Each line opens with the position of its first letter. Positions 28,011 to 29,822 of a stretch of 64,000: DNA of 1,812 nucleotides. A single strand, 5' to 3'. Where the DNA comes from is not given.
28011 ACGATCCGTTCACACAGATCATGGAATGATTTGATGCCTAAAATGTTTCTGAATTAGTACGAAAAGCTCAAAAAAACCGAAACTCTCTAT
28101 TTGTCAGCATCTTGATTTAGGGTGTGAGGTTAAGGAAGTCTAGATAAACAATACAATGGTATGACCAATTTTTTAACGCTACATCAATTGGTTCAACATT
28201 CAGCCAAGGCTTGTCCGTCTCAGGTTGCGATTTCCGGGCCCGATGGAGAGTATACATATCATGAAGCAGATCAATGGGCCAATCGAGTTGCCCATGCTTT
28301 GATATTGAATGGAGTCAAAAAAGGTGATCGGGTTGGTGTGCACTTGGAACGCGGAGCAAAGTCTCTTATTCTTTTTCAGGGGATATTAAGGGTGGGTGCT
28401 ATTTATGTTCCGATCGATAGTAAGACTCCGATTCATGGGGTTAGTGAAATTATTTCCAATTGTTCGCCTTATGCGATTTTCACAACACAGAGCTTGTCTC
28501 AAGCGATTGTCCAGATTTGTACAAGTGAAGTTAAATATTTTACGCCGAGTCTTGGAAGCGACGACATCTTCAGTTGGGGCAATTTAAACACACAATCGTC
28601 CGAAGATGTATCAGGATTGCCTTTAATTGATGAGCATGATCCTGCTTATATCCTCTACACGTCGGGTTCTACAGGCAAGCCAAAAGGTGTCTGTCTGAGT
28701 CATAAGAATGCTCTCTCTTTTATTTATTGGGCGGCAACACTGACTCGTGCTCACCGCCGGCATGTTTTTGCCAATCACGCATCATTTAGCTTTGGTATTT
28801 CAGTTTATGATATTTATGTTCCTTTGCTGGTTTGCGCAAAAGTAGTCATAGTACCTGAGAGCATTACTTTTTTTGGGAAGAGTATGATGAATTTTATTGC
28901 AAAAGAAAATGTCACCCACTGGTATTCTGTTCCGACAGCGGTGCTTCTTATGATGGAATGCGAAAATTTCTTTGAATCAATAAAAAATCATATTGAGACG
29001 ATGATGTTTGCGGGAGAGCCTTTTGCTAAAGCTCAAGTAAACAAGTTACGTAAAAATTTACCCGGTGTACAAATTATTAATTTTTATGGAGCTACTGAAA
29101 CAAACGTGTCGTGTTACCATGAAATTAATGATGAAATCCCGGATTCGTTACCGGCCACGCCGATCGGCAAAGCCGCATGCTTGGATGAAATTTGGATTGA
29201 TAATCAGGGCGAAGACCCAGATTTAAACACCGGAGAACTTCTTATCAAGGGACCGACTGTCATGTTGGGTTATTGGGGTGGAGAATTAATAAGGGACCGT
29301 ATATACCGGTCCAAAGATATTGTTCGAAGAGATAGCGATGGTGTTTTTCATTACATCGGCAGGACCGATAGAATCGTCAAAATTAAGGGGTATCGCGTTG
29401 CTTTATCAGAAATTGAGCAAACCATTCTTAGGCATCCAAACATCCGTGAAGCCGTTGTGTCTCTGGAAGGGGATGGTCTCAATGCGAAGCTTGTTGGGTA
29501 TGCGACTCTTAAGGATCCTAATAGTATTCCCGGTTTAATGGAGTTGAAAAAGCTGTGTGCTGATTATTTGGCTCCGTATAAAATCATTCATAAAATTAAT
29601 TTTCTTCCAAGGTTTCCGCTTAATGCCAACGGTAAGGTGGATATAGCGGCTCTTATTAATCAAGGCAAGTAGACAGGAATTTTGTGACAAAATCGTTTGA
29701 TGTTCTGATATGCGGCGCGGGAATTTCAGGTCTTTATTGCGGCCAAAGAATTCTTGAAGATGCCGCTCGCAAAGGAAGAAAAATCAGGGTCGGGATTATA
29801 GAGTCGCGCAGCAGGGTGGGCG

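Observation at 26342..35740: Carrier-protein-dependent tailoring module: ACP, GT2, DltA-like adenylase, amine oxidase, DAO-family oxidase, GT-C-like membrane protein, LpxL-like acyltransferase, Zn-ribbon methyltransferase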

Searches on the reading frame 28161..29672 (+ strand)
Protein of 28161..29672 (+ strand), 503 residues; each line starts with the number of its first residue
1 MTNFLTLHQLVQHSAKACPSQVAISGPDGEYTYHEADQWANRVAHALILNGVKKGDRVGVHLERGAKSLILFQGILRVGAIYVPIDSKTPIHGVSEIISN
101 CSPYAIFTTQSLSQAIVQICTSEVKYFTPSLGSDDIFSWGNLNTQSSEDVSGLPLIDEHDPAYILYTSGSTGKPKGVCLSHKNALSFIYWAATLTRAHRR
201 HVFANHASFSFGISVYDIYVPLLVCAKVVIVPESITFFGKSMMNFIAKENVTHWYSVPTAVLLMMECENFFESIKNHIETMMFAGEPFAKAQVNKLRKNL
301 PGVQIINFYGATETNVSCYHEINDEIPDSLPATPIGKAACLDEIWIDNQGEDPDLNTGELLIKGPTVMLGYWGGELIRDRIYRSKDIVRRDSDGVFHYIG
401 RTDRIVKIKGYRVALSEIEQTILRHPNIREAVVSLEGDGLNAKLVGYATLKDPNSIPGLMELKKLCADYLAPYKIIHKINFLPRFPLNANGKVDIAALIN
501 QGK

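Call 4: search_protein_families(library=pfam, proteins=[window:28161-29672:+], max_evalue=0.01)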
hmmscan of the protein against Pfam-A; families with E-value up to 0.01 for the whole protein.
window:28161-29672:+ (503 aa): 2 families
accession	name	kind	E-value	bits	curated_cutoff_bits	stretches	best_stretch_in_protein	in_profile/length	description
PF00501.34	AMP-binding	-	4.1e-76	256.7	29.9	1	12-372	2-384/384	AMP-binding enzyme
PF13193.12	AMP-binding_C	-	2.7e-08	35.1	24.5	1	417-492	1-76/76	AMP-binding enzyme C-terminal domain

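Call 7: search_protein_families(library=ncbifam, proteins=[window:28161-29672:+], max_evalue=0.01)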
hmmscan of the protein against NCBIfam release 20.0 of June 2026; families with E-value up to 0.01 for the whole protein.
window:28161-29672:+ (503 aa): 107 families (the best 25 are shown)
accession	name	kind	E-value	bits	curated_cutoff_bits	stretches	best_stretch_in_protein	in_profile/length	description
TIGR01733.1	AA-adenyl-dom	subfamily_domain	2e-88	297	317.4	1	32-433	1-409/409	amino acid adenylation domain-containing protein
NF003417.0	PRK04813.1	subfamily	5e-74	249.7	476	1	9-501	7-502/505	D-alanine--poly(phosphoribitol) ligase subunit DltA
TIGR01734.1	D-ala-DACP-lig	equivalog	5.5e-72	242.9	559.85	1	10-501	5-501/504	D-alanine--poly(phosphoribitol) ligase subunit DltA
NF004837.0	PRK06187.1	subfamily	2.3e-62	210.9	476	1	4-496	7-516/531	long-chain-fatty-acid--CoA ligase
NF047350.1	aureusi_NRPS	equivalog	3.3e-60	203.3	2500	1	6-498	1435-1908/2373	aureusimine non-ribosomal peptide synthetase AusA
NF041803.1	NRPS_SolG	exception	2.1e-59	201.1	2200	1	7-498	563-1070/1163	solanimycin non-ribosomal peptide synthetase SolG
NF004282.0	PRK05691.1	subfamily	2.5e-59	199.7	4090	2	6-373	1132-1485/4334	non-ribosomal peptide synthase/polyketide synthase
TIGR03098.1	ligase_PEP_1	hypoth_equivalog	1.4e-55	188.8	592.35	1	6-498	1-514/517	acyl-CoA ligase (AMP-forming), exosortase A system-associated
NF052269.1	Staph_lig_FadD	equivalog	2.1e-51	174.8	650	1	19-498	14-489/499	long-chain-fatty-acid--CoA ligase FadD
NF006182.0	PRK08316.1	subfamily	3.6e-48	164.3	663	1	6-493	12-508/523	fatty acyl-CoA synthetase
NF038078.1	NRPS_MxcG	equivalog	6.3e-46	156.3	2300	1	9-500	460-958/1442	myxochelin non-ribosomal peptide synthetase MxcG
NF005702.0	PRK07514.1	subfamily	2.1e-43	148.5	558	1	7-498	5-496/506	malonyl-CoA synthase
NF005307.0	PRK06839.1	equivalog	2.7e-43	148.3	748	1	11-502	8-493/496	o-succinylbenzoate--CoA ligase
TIGR02262.1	benz_CoA_lig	subfamily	3.3e-42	144.9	375.25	1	19-494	19-501/508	benzoate-CoA ligase family protein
NF006181.0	PRK08314.1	subfamily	4.3e-42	144.1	705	2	156-498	201-550/563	long-chain-fatty-acid--CoA ligase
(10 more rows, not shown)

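Call 9: find_encoding_contigs(protein=window:28161-29672:+, flank=10000, max_places=6)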
Protein window:28161-29672:+ (503 aa): 5 contigs read that carry it; 4 places shown.
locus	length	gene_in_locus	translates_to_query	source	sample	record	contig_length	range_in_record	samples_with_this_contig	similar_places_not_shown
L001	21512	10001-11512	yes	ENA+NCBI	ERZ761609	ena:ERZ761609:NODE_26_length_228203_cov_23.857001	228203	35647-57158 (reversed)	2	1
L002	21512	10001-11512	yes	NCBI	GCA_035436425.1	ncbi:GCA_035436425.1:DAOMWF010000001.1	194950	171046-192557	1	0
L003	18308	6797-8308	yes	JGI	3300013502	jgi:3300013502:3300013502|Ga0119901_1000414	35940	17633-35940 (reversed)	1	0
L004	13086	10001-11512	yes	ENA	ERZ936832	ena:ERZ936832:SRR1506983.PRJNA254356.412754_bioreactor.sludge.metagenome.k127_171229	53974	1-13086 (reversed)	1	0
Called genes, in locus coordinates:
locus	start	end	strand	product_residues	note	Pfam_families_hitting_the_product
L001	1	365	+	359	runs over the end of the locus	PF02350:Epimerase_2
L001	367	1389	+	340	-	-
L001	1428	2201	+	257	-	PF13641:Glyco_tranf_2_3 (weak), PF00535:Glycos_transf_2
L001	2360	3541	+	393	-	PF04932:Wzy_C (weak)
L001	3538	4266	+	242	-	PF13489:Methyltransf_23, PF13847:Methyltransf_31, PF08241:Methyltransf_11, PF08242:Methyltransf_12, PF13649:Methyltransf_25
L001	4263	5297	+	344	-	PF00535:Glycos_transf_2, PF13641:Glyco_tranf_2_3 (weak)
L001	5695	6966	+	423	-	PF04932:Wzy_C (weak)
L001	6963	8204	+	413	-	PF20706:GT4-conflict (weak), PF00534:Glycos_transf_1, PF13524:Glyco_trans_1_2 (weak), PF13692:Glyco_trans_1_4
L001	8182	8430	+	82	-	PF00550:PP-binding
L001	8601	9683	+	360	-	PF00535:Glycos_transf_2, PF10111:Glyco_tranf_2_2, PF13641:Glyco_tranf_2_3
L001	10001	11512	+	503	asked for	PF00501:AMP-binding, PF13193:AMP-binding_C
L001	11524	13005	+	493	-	PF01593:Amino_oxidase, PF13450:NAD_binding_8 (weak)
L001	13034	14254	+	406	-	PF01266:DAO, PF03486:HI0933_like (faint), PF12831:FAD_oxidored (faint)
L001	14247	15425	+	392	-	-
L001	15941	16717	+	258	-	-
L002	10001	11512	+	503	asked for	PF00501:AMP-binding, PF13193:AMP-binding_C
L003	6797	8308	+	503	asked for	PF00501:AMP-binding, PF13193:AMP-binding_C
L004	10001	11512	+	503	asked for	PF00501:AMP-binding, PF13193:AMP-binding_C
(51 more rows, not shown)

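Call 10: find_homologous_proteins(query=window:28161-29669:+)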
Query window:28161-29669:+ (503 aa): 7373 proteins with E <= 0.001 among 8000 candidates; the best 120 are listed.
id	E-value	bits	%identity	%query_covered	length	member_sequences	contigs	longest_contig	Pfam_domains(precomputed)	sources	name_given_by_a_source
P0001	0.0e+0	1161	100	100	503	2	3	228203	PF00501.35,PF13193.13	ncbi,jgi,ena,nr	ncbi:MAG TPA: amino acid adenylation domain-containing protein [Candidatus Omnitrophota bacterium]|n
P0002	9.3e-253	858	75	100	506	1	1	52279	PF00501.35,PF13193.13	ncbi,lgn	-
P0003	8.1e-182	624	54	98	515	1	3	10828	PF00501.35,PF13193.13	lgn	-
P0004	1.3e-174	600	51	100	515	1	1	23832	PF00501.35,PF13193.13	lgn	-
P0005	2.8e-158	546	50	98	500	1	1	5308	PF00501.35,PF13193.13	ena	-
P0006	1.2e-157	544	49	99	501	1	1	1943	PF00501.35,PF13193.13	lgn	-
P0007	5.3e-130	453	44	99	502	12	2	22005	PF00501.35,PF13193.13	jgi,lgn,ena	-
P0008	2.4e-119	417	42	99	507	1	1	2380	PF00501.35,PF13193.13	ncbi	-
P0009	1.0e-115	406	40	99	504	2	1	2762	PF00501.35,PF13193.13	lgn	-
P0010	4.8e-114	400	41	97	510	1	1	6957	PF00501.35,PF13193.13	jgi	-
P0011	6.5e-114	400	42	97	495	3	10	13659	PF00501.35,PF13193.13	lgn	-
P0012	5.1e-113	397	41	97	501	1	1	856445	PF00501.35,PF13193.13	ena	-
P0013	4.5e-112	393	40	100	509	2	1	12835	PF00501.35,PF13193.13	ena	-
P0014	9.4e-112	392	40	98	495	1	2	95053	PF00501.35,PF13193.13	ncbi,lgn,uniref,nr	ncbi:amino acid adenylation domain-containing protein [Rivularia sp. UHCC 0363]|uniref:amino acid ad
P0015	1.7e-111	392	40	99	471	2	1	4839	PF00501.35,PF13193.13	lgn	-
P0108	8.3e-96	340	36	97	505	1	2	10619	PF00501.35,PF13193.13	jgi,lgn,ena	-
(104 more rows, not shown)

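Call 12: search_solved_structures(query=window:28161-29669:+, max_evalue=1e-30, show_alignments=3)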
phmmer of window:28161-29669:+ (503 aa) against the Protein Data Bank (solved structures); distinct sequences matched with E-value up to 1e-30: 62 (the best 60 are shown).
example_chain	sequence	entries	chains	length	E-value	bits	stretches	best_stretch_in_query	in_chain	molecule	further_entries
6o6e_B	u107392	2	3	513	2.3e-90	307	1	6-501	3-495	L-proline--[L-prolyl-carrier protein] ligase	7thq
6mfy_A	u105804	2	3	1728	2.1e-86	293.9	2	10-498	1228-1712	Linear gramicidin synthase subunit A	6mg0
6mfz_A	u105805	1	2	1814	2.6e-86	293.6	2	10-498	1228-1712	Linear gramicidin synthase subunit A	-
9be3_A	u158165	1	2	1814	2.6e-86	293.5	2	10-498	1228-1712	Linear gramicidin synthase subunit A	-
9be4_A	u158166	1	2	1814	2.6e-86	293.5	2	10-498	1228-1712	Linear gramicidin synthase subunit A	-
9meh_A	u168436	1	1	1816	2.7e-86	293.5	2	10-498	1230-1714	Linear gramicidin synthase subunit A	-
8xjz_C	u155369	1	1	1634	3.8e-66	227.1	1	22-494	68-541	Peptide synthetase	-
7thn_B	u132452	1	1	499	5.1e-53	183.7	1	157-497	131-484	L-proline--[L-prolyl-carrier protein] ligase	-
2vsq_A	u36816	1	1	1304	1.3e-51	179.2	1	15-495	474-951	SURFACTIN SYNTHETASE SUBUNIT 3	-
6p1j_A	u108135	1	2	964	2.2e-48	168.5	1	6-498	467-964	Txo2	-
7ly7_A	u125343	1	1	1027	8.5e-48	166.5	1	143-498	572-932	BmdB, Bacillamide NRPS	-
7ly4_E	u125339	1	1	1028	8.5e-48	166.5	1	143-498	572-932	BmdB, bacillamide NRPS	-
9bfd_B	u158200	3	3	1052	2.2e-47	165.2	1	6-498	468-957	Tyrocidine synthase 2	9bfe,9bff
9bfd_A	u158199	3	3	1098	8.7e-46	159.9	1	6-498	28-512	Tyrocidine synthase 1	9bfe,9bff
8hlk_A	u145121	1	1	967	2.2e-45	158.6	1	6-495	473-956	Microcystin synthetase B (Fragment)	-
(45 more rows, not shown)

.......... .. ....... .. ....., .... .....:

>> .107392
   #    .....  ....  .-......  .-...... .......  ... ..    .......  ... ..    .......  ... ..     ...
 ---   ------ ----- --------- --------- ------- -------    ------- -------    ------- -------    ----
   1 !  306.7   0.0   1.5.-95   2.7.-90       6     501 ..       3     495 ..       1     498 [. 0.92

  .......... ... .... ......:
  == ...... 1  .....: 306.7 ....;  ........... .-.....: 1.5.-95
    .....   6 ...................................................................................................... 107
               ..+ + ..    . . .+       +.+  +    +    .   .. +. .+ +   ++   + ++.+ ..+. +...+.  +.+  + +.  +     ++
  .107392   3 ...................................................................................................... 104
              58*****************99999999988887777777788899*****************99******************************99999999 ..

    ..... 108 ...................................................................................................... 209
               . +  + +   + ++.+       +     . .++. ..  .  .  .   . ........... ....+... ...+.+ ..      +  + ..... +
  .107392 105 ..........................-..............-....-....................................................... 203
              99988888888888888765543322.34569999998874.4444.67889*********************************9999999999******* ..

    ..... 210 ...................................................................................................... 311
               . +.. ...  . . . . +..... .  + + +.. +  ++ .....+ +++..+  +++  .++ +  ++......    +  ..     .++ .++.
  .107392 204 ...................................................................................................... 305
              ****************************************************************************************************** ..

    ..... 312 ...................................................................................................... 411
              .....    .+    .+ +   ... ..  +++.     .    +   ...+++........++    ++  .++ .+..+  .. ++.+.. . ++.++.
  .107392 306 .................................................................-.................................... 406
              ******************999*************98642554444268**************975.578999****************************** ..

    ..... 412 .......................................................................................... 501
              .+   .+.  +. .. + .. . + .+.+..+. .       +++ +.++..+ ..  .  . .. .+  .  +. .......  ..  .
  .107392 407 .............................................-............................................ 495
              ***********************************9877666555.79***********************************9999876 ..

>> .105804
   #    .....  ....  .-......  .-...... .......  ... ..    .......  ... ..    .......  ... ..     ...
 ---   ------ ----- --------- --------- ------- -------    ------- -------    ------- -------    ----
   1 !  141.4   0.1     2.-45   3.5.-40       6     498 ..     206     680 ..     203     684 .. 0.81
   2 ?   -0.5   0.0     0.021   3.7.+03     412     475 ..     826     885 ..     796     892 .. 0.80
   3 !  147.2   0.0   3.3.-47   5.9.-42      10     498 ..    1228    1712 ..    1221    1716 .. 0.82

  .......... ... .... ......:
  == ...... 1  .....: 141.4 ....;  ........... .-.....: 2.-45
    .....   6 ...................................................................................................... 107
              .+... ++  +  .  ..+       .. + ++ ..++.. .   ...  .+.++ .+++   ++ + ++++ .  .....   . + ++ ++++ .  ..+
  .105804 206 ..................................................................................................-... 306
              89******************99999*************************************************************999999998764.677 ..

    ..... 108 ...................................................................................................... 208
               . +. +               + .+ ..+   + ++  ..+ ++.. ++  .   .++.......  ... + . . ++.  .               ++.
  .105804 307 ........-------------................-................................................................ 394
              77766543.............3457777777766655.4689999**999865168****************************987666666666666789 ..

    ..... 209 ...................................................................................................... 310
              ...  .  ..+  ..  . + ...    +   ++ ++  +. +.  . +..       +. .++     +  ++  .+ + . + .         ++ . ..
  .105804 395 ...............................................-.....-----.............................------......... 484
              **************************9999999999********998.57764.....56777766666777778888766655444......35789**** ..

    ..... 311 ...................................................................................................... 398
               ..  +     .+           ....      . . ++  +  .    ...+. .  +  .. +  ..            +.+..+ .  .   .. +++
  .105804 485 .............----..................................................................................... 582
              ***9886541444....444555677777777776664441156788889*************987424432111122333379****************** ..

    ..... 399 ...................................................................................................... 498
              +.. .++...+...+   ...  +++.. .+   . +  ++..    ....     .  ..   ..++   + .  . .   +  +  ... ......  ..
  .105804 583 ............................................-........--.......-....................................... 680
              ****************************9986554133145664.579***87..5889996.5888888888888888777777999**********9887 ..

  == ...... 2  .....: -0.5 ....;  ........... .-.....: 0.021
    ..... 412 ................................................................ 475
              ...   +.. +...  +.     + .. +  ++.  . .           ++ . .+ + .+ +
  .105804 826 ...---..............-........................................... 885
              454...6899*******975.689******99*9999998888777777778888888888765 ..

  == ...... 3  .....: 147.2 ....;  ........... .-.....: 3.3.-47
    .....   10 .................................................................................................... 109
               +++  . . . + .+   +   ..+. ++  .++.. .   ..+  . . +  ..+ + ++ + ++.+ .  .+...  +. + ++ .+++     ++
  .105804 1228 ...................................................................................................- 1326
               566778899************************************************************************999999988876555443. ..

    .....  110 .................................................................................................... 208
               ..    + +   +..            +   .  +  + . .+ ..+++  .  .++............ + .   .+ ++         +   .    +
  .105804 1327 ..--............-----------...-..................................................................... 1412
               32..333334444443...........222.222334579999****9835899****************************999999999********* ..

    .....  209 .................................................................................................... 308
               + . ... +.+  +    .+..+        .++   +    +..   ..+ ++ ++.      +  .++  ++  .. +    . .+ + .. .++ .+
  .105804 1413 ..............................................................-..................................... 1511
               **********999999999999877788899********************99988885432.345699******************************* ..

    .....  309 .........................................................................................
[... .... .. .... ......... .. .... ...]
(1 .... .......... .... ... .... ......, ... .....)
